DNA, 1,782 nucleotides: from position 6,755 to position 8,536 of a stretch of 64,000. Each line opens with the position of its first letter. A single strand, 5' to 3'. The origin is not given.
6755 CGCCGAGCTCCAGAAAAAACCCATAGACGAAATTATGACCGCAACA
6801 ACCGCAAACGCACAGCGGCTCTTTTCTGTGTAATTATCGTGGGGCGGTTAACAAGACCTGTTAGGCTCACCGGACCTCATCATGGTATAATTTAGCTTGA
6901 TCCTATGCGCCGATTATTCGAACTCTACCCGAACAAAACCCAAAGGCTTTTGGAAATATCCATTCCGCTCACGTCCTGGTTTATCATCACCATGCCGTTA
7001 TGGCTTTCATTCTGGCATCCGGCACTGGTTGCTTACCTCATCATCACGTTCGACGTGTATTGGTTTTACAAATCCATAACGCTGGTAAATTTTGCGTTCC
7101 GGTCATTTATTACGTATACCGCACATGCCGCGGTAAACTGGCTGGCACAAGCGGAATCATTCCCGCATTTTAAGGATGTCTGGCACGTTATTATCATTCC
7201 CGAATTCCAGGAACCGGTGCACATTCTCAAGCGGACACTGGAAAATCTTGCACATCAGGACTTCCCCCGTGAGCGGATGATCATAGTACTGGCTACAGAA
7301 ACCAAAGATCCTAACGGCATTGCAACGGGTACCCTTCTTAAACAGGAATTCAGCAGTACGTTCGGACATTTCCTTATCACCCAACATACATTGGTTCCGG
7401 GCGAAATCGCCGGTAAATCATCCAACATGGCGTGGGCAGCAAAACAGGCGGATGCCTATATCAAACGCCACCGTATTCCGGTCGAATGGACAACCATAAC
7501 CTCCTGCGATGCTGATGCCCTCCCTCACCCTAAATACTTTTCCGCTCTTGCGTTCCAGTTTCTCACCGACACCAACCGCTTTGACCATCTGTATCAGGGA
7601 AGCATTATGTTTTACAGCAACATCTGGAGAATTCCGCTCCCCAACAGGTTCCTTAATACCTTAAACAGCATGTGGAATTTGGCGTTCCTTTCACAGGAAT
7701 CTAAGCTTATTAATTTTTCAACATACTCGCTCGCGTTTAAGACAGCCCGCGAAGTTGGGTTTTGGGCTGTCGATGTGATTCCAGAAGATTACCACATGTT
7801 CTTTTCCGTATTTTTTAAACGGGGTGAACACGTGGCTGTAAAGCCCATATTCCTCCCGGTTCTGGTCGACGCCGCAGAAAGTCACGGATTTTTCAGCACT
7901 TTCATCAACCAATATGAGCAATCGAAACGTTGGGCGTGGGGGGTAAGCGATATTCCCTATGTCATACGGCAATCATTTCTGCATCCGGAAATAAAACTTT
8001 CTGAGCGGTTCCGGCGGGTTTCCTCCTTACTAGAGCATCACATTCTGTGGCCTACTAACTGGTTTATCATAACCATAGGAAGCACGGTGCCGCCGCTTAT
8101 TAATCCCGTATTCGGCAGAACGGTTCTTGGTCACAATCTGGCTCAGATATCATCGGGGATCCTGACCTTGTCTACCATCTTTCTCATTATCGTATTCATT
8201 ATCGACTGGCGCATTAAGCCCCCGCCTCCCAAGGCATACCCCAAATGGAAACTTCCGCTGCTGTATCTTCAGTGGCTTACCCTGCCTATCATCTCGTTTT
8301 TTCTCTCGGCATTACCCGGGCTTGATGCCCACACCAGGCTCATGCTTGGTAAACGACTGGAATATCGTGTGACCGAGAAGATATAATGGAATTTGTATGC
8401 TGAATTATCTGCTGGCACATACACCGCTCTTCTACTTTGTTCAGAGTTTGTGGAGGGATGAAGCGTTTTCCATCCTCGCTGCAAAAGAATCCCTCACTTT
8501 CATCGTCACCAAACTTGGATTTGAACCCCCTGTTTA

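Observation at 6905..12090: Membrane glycan-assembly cluster: processive GT2 (QxxRW), ArnT/PMT-like GT, WecA/MraY-like GT4 and an overlapping UbiA-family DPPR-synthase-like gene.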

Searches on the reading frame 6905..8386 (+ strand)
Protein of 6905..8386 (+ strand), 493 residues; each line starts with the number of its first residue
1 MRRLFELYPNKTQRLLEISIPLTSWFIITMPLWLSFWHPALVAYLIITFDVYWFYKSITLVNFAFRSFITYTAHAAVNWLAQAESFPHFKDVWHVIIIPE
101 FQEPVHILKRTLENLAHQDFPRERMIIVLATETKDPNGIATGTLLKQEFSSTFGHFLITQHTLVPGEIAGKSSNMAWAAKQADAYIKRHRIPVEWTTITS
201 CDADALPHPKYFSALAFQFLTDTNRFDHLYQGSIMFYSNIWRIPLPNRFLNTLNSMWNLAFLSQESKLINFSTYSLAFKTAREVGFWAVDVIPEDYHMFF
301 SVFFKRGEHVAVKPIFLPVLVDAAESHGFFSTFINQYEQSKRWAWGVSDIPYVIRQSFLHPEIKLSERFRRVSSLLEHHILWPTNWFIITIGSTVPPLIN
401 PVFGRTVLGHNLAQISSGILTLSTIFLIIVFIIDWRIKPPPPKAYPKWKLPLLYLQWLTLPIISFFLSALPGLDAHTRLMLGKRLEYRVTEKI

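Call 3: search_protein_families(library=pfam, proteins=[window:6905-8386:+], max_evalue=0.01)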
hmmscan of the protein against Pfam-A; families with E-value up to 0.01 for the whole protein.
window:6905-8386:+ (493 aa): 2 families
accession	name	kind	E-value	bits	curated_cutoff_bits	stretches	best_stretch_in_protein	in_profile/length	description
PF13632.12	Glyco_trans_2_3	-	4.8e-07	30.2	27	1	198-419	2-183/198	Glycosyl transferase family group 2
PF00535.33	Glycos_transf_2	-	0.0054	17.1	23.3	0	96-128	2-33/168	Glycosyl transferase family 2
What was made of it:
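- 6905..8386 (+): GT2 glycosyltransferase, 493 aa, resembling membrane-integrated synthases. Helices flank a GT-A core. D135, D202xD204, E294-D295 and Q339xxR342W343 are invariant. PF13632 scores 30.2 bits against a cutoff of 27 (call 3).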

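Call 4: search_protein_families(library=ncbifam, proteins=[window:6905-8386:+], max_evalue=0.01)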
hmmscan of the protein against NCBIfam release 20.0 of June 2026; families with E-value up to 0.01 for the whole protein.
window:6905-8386:+ (493 aa): 0 families

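Call 27: search_solved_structures(query=window:6905-8386:+, max_evalue=1, show_alignments=1)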
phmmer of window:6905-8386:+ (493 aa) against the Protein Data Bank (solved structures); distinct sequences matched with E-value up to 1: 1.
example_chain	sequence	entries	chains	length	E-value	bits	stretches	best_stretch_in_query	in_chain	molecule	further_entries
7a23_g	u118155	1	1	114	0.8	11.4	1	439-478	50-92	ESSS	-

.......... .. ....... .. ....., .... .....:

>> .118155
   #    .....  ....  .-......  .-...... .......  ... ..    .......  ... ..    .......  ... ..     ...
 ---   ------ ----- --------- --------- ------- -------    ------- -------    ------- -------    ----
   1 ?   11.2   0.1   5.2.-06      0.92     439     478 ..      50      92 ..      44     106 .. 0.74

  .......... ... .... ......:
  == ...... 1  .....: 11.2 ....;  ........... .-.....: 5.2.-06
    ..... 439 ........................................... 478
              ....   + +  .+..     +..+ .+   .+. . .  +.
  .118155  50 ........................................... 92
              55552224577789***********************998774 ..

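Call 35: find_homologous_proteins(query=window:6905-8386:+, max_evalue=0.00001)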
Query window:6905-8386:+ (493 aa): 4072 proteins with E <= 0.00001 among 8000 candidates; the best 120 are listed.
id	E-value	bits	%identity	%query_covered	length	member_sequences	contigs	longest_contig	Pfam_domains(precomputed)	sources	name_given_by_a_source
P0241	0.0e+0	1053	91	100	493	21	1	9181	PF13632.13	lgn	-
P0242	0.0e+0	1051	91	100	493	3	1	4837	PF13632.13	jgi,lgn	jgi:cellulose synthase/poly-beta-1,6-N-acetylglucosamine synthase-like glycosyltransferase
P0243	0.0e+0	1051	91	100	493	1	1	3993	PF13632.13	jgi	jgi:cellulose synthase/poly-beta-1,6-N-acetylglucosamine synthase-like glycosyltransferase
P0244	3.3e-297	1004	86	100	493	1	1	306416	PF13632.13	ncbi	-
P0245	7.5e-297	1003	86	100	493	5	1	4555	PF13632.13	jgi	jgi:cellulose synthase/poly-beta-1,6-N-acetylglucosamine synthase-like glycosyltransferase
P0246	1.5e-290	982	86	97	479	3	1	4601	PF13632.13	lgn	-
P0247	3.9e-290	981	84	100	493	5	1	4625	PF13632.13,PF00535.33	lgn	-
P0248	3.3e-289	978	84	100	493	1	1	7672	PF13632.13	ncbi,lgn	-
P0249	4.5e-287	971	83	100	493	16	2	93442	PF13632.13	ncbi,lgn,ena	-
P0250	8.4e-287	970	83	100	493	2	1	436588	PF13632.13,PF13641.13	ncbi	-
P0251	3.8e-286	968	83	100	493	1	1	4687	PF13632.13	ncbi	-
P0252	5.5e-286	967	83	100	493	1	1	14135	PF13632.13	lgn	-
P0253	6.7e-283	957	82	100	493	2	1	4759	PF13632.13,PF13641.13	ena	-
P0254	3.6e-279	945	82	100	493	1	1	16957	-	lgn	-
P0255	6.4e-278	940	82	100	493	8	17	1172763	PF13632.13,PF13641.13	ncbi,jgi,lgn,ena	jgi:cellulose synthase/poly-beta-1,6-N-acetylglucosamine synthase-like glycosyltransferase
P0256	4.8e-277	938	81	100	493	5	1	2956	PF13632.13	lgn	-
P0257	1.4e-272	923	79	100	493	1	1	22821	PF13632.13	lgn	-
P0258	1.2e-271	920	79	100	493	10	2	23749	PF13632.13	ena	-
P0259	1.1e-270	917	81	97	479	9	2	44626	PF13632.13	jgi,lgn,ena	-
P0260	4.8e-266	901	76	100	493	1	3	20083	PF13632.13,PF13641.13,PF00535.33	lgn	-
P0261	1.2e-264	897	78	100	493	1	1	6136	PF13632.13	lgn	-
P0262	1.1e-263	894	81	94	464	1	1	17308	PF13632.13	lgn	-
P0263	1.2e-259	880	79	94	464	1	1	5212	PF13632.13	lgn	-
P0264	1.1e-258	877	76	100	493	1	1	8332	PF13632.13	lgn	-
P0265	3.9e-258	875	76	100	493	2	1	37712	PF13632.13,PF13641.13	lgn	-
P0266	2.9e-256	869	76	100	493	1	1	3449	PF13632.13,PF13641.13,PF00535.33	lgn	-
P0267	9.1e-253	857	75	100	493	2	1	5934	PF13632.13,PF00535.33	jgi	jgi:cellulose synthase/poly-beta-1,6-N-acetylglucosamine synthase-like glycosyltransferase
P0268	4.7e-252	855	75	100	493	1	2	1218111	PF13632.13,PF13641.13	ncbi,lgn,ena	-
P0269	6.8e-252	855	72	100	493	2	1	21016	PF13632.13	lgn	-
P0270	9.5e-252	854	74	100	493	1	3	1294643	PF13632.13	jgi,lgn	jgi:cellulose synthase/poly-beta-1,6-N-acetylglucosamine synthase-like glycosyltransferase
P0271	2.5e-251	853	72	100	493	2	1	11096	PF13632.13,PF13641.13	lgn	-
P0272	4.5e-251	852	73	100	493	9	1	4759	PF13632.13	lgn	-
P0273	7.4e-251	851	73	100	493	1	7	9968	PF13632.13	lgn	-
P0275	2.2e-250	850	72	100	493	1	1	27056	PF13632.13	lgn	-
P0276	2.7e-248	843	72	100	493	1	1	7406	PF13632.13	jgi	-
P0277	3.6e-248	842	72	100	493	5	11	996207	PF13632.13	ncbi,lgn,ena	ncbi:MAG: glycosyltransferase family 2 protein [Patescibacteria group bacterium]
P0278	8.2e-248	841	72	100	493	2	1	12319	PF13632.13,PF13641.13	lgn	-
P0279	2.1e-247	840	72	100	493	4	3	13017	PF13632.13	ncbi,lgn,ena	-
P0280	1.3e-246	837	73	100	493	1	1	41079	PF13632.13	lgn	-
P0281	6.5e-246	835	71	100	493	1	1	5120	PF13632.13,PF00535.33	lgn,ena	-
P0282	1.3e-245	834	70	100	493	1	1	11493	PF13632.13,PF13641.13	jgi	jgi:cellulose synthase/poly-beta-1,6-N-acetylglucosamine synthase-like glycosyltransferase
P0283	4.6e-245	832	75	94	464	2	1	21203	PF13632.13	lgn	-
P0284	1.4e-244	830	70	100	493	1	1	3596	PF13632.13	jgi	-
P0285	6.9e-244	828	71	100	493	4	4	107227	PF13632.13,PF13641.13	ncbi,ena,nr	ncbi:glycosyltransferase family 2 protein [Patescibacteria group bacterium]|nr:glycosyltransferase f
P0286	1.3e-243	827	71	100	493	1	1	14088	PF13632.13,PF13641.13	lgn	-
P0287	4.6e-243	825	70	100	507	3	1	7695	PF13632.13,PF13641.13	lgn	-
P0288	4.6e-241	819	70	100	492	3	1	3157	PF13632.13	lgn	-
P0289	5.5e-241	819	71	100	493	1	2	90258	PF13632.13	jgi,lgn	-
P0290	6.7e-241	818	71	100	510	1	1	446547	PF13632.13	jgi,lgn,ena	-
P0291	4.5e-240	816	73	97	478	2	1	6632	PF13632.13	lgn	-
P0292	1.5e-239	814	69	100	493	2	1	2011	PF13632.13,PF13641.13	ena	-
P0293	3.7e-238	809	70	100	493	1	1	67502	PF13632.13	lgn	-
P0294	1.5e-237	807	70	100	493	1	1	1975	PF13632.13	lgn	-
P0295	2.2e-237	807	70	100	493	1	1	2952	PF13632.13,PF13641.13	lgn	-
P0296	3.0e-237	806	69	100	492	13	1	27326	PF13632.13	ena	-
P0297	8.7e-237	805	70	100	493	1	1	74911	PF13632.13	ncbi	ncbi:glycosyltransferase [Patescibacteria group bacterium]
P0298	6.1e-236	802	69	100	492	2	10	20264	PF13632.13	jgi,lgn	-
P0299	1.5e-235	801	68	100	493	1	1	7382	PF13632.13,PF13641.13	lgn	-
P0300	2.9e-235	800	71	100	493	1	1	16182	PF13632.13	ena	-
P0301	3.0e-235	800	69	100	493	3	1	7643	PF13632.13,PF13641.13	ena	-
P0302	3.1e-235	800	70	100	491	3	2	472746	PF13632.13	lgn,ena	-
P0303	4.6e-235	799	69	100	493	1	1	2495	PF13632.13,PF13641.13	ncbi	-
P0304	6.7e-235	798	68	100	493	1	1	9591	PF13632.13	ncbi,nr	ncbi:MAG: glycosyltransferase family 2 protein [bacterium]|nr:glycosyltransferase family 2 protein [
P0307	7.8e-234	795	69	100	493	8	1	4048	PF13632.13,PF13641.13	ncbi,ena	ncbi:MAG: glycosyltransferase family 2 protein [Patescibacteria group bacterium]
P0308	9.4e-234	795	69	100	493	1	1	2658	PF13632.13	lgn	-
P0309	1.1e-233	794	70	98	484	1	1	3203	PF13632.13,PF13641.13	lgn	-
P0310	1.6e-233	794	69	100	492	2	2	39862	PF13632.13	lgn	-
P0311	8.7e-233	792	69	100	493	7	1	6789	PF13632.13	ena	-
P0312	1.3e-232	791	69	100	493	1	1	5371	PF13632.13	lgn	-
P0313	1.3e-232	791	71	98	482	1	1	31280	PF13632.13,PF13641.13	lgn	-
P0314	2.2e-232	790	68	100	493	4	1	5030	PF13632.13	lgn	-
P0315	2.5e-232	790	69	100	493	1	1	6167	PF13632.13,PF13641.13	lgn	-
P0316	2.8e-232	790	68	100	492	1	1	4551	PF13632.13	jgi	-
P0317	2.9e-232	790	68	100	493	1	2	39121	PF13632.13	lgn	-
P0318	3.0e-232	790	67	100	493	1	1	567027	PF13632.13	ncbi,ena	-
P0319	3.4e-232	790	71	94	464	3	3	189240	PF13632.13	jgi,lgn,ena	-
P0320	5.7e-232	789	69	100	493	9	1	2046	PF13632.13,PF13641.13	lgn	-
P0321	9.1e-232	788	69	100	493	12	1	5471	PF13632.13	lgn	-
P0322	1.0e-231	788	68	100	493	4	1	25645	PF13632.13,PF13641.13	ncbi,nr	ncbi:glycosyltransferase family 2 protein [Candidatus Gottesmanbacteria bacterium]|nr:glycosyltransf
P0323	1.3e-231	788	68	100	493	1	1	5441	PF13632.13,PF13641.13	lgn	-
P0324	1.7e-231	787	69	100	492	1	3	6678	PF13632.13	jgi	-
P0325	2.0e-231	787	68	100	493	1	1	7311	PF13632.13,PF13641.13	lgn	-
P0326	2.1e-231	787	69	100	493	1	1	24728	PF13632.13,PF13641.13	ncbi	-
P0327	2.2e-231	787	68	100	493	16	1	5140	PF13632.13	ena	-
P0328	2.3e-231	787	69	100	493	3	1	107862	PF13632.13,PF13641.13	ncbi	ncbi:MAG: glycosyltransferase family 2 protein [Patescibacteria group bacterium]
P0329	2.4e-231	787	69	100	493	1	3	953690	PF13632.13,PF13641.13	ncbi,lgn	-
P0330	4.2e-231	786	68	100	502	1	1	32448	PF13632.13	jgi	-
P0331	1.3e-230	784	68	100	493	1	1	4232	PF13632.13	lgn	-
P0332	1.7e-230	784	68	100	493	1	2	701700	PF13632.13,PF13641.13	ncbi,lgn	-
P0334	2.4e-230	783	69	100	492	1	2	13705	PF13632.13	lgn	-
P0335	2.8e-230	783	67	100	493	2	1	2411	PF13632.13,PF13641.13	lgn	-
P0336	3.6e-230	783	67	100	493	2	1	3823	PF13632.13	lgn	-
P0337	4.0e-230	783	68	100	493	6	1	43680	PF13632.13,PF13641.13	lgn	-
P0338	5.2e-230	782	67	100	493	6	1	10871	PF13632.13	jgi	jgi:cellulose synthase/poly-beta-1,6-N-acetylglucosamine synthase-like glycosyltransferase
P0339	6.8e-230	782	68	100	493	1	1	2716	PF13632.13,PF13641.13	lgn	-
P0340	7.7e-230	782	67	100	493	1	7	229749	PF13632.13,PF13641.13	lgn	-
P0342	8.8e-230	782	68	100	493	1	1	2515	PF13632.13,PF13641.13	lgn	-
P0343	1.1e-229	781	67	100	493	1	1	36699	PF13632.13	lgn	-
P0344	1.1e-229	781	66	100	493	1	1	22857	PF13632.13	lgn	-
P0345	1.8e-229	781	68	100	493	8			PF13632.13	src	-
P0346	2.1e-229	780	67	100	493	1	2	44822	PF13632.13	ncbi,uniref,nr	ncbi:hypothetical protein A2Z00_01115 [Candidatus Gottesmanbacteria bacterium RBG_13_45_10]|uniref:G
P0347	2.5e-229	780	66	100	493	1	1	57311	PF13632.13,PF13641.13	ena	-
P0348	2.8e-229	780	67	100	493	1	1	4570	PF13632.13,PF13641.13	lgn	-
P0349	3.3e-229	780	67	100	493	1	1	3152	PF13632.13,PF13641.13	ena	-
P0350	3.6e-229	780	67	100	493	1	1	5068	PF13632.13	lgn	-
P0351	4.1e-229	779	66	100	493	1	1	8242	PF13632.13,PF13641.13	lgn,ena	-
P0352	4.8e-229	779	67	100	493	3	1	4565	PF13632.13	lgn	-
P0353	5.8e-229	779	66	100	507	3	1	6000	PF13632.13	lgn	-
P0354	5.8e-229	779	66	100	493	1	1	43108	PF13632.13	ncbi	-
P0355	7.1e-229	779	69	98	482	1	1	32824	PF13632.13,PF13641.13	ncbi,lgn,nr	ncbi:glycosyltransferase family 2 protein, partial [Candidatus Gottesmanbacteria bacterium]|nr:glyco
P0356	8.5e-229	778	68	100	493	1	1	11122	PF13632.13,PF13641.13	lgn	-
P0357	8.8e-229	778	66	100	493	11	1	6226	PF13632.13,PF13641.13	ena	-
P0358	9.8e-229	778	68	100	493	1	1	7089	PF13632.13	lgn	-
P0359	1.2e-228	778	67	100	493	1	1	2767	PF13632.13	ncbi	-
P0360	1.2e-228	778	68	100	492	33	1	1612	PF13632.13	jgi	-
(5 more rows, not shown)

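Call 47: predict_structure(alignment_id=A3)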
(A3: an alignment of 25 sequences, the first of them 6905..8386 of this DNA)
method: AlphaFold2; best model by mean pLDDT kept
length: 493 residues; sequences in the alignment: 25
mean_pLDDT: 65.6   pTM: 0.58
mean pLDDT of the five models: 65.6, 63.2, 62.7, 60.7, 58.8
residues with pLDDT >= 90: 103; 70-90: 99; 50-70: 156; < 50: 135
segments of 3 or more residues with pLDDT < 50: 234-270, 318-348, 433-493
pLDDT, mean of each block of 10 residues (from residue 1): 71 71 63 66 64 60 61 82 94 93 82 91 94 86 91 91 80 85 95 94 79 93 89 44 40 46 43 82 85 62 73 58 27 32 40 61 60 58 53 57 63 57 51 43 42 42 45 43 40 31
secondary structure, 60 per line:
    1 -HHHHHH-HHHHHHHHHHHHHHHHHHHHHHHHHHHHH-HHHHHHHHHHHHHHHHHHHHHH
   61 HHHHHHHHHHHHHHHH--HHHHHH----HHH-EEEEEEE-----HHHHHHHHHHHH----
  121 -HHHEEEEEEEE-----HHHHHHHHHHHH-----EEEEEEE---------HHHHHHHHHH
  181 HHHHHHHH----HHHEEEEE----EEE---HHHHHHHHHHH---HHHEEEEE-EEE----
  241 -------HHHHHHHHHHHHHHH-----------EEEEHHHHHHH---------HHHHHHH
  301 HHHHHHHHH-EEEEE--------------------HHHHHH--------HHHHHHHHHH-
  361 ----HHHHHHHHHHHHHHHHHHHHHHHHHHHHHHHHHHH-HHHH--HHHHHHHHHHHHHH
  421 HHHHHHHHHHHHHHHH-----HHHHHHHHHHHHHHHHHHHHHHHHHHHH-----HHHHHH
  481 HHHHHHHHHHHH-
elements in order: H2-7 H9-37 H39-76 H79-84 E93-99 H105-116 E125-132 H138-149 E155-161 H171-188 E196-200 E205-207 H211-221 E228-232 E234-236 H248-262 E274-277 H278-284 H294-309 E311-315 H336-341 H350-359 H365-399 H401-404 H407-436 H442-469 H475-492
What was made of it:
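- On Processive GT2 synthases: Helices at 9-76 and 365-492 flank the GT-A core (call 47).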

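Call 51: fold_search(model_id=the predicted structure, library=pdb)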
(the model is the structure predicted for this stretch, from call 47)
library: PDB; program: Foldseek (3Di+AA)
matches with E <= 10: 1059; with E <= 0.001: 92
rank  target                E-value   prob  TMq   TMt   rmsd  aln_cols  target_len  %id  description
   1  6yv7_B                8.4e-09  1.00  0.36  0.48  12.3       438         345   15  Mannosyltransferase PcManGT from Pyrobaculum calidifontis (released 2020-07-22)
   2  6yv7_A                5.4e-08  1.00  0.32  0.42  12.5       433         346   14  Mannosyltransferase PcManGT from Pyrobaculum calidifontis (released 2020-07-22)
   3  5ej1_A                1.5e-07  1.00  0.33  0.25  18.3       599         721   15  Pre-translocation state of bacterial cellulose synthase (released 2016-03-30)
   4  4p00_A                1.1e-06  1.00  0.31  0.23  18.1       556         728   15  Bacterial Cellulose Synthase in complex with cyclic-di-GMP and UDP (released 2014-04-09)
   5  9fp0_A                1.2e-06  1.00  0.34  0.24  20.0       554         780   14  Cryo-EM structure of the 'crown'less Bcs macrocomplex for E. coli cellulose secretion in non-saturating c-di-GMP (loca (released 2024-10-16)
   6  9fmv_A                1.6e-06  1.00  0.35  0.24  19.8       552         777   14  Cryo-EM structure of the c-di-GMP-free synthase:pEtN transferase complex (BcsA-Bct-G3) from the E. coli cellulose secr (released 2024-10-16)
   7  9yq5_A                1.7e-06  1.00  0.38  0.38  17.5       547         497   10  Chlorella virus hyaluronan synthase bound to an inserted UDP-GlcA (released 2025-12-10)
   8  9b8v_E                2.9e-06  1.00  0.34  0.22  19.8       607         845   14  AlphaFold2 informed cryo-EM model of the E. coli cellulose synthase BcsAG3B6 complex (released 2025-02-19)
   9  8sne_A                3.2e-06  1.00  0.35  0.36  16.0       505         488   10  Chlorella virus Hyaluronan Synthase bound to GlcA extended GlcNAc primer and UDP (released 2024-05-01)
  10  7sp9_A                4.9e-06  1.00  0.37  0.37  16.1       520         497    9  Chlorella virus Hyaluronan Synthase in the GlcNAc-primed channel-closed state (released 2022-04-06)
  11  7sp8_A                5.1e-06  1.00  0.39  0.38  15.8       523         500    9  Chlorella virus Hyaluronan Synthase bound to UDP-GlcNAc (released 2022-04-06)
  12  2z86_C                6.2e-06  1.00  0.29  0.24   8.2       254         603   13  Crystal structure of chondroitin polymerase from Escherichia coli strain K4 (K4CP) complexed with UDP-GlcUA and UDP (released 2008-09-16)
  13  8smn_A                6.5e-06  1.00  0.36  0.35  17.2       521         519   11  Xenopus laevis hyaluronan synthase 1, nascent HA polymer bound state (released 2024-05-01)
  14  8smm_A                7.1e-06  1.00  0.42  0.41  15.6       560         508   12  Xenopus laevis hyaluronan synthase 1 (released 2024-05-01)
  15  9yq2_A                7.1e-06  1.00  0.36  0.36  15.9       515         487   10  Chlorella virus hyaluronan synthase bound to DDM (released 2025-12-10)
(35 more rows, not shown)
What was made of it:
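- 6905..8386 (+): Foldseek top matches are PcManGT, BcsA and hyaluronan synthases, but the model is weak (pLDDT 65.6; calls 47, 51).
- On Processive GT2 synthases: TM-scores to BcsA and HAS are 0.3-0.4 (calls 47, 51).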

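Call 72: search_solved_structures(query=A3, max_evalue=1, show_alignments=2)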
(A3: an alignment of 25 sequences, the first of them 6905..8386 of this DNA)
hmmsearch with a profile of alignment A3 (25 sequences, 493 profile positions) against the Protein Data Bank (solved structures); distinct sequences matched with E-value up to 1: 8.
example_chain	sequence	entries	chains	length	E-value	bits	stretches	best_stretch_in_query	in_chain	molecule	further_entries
5myj_AC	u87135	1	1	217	0.16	13.7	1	148-207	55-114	30S ribosomal protein S3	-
6yv7_B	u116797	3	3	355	0.24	13.1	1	95-133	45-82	Glycosyl transferase, family 2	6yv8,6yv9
6yv7_A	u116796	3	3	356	0.24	13.1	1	95-133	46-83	Glycosyl transferase, family 2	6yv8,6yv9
6l8e_A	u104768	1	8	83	0.63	11.8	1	174-231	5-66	YefM Antitoxin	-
7bwf_D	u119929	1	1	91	0.75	11.5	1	174-231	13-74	Antitoxin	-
7bwf_B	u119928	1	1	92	0.77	11.5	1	174-231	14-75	Antitoxin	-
6l8f_B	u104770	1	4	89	0.8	11.4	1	174-231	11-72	Antitoxin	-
7nhn_d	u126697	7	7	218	0.81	11.4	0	146-208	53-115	30S ribosomal protein S3 | Small ribosomal subunit protein uS3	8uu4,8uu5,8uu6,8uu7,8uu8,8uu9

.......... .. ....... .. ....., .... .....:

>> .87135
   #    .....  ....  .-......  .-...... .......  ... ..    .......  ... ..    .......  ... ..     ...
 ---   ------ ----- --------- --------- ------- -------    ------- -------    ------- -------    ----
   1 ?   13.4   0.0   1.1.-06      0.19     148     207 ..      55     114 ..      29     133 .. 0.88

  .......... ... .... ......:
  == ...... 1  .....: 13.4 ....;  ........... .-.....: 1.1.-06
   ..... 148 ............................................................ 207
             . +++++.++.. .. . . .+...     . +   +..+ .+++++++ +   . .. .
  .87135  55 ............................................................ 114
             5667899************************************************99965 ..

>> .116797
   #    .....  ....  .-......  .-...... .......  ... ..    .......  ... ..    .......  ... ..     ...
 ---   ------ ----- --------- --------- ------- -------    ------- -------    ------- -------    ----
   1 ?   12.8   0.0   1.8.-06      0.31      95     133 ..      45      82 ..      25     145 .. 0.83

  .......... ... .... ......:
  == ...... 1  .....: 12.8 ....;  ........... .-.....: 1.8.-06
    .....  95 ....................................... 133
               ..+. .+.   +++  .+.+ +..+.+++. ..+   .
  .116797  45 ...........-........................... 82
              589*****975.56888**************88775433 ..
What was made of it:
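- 6905..8386 (+): There is no significant sequence hit to solved GT2s (calls 27, 72).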
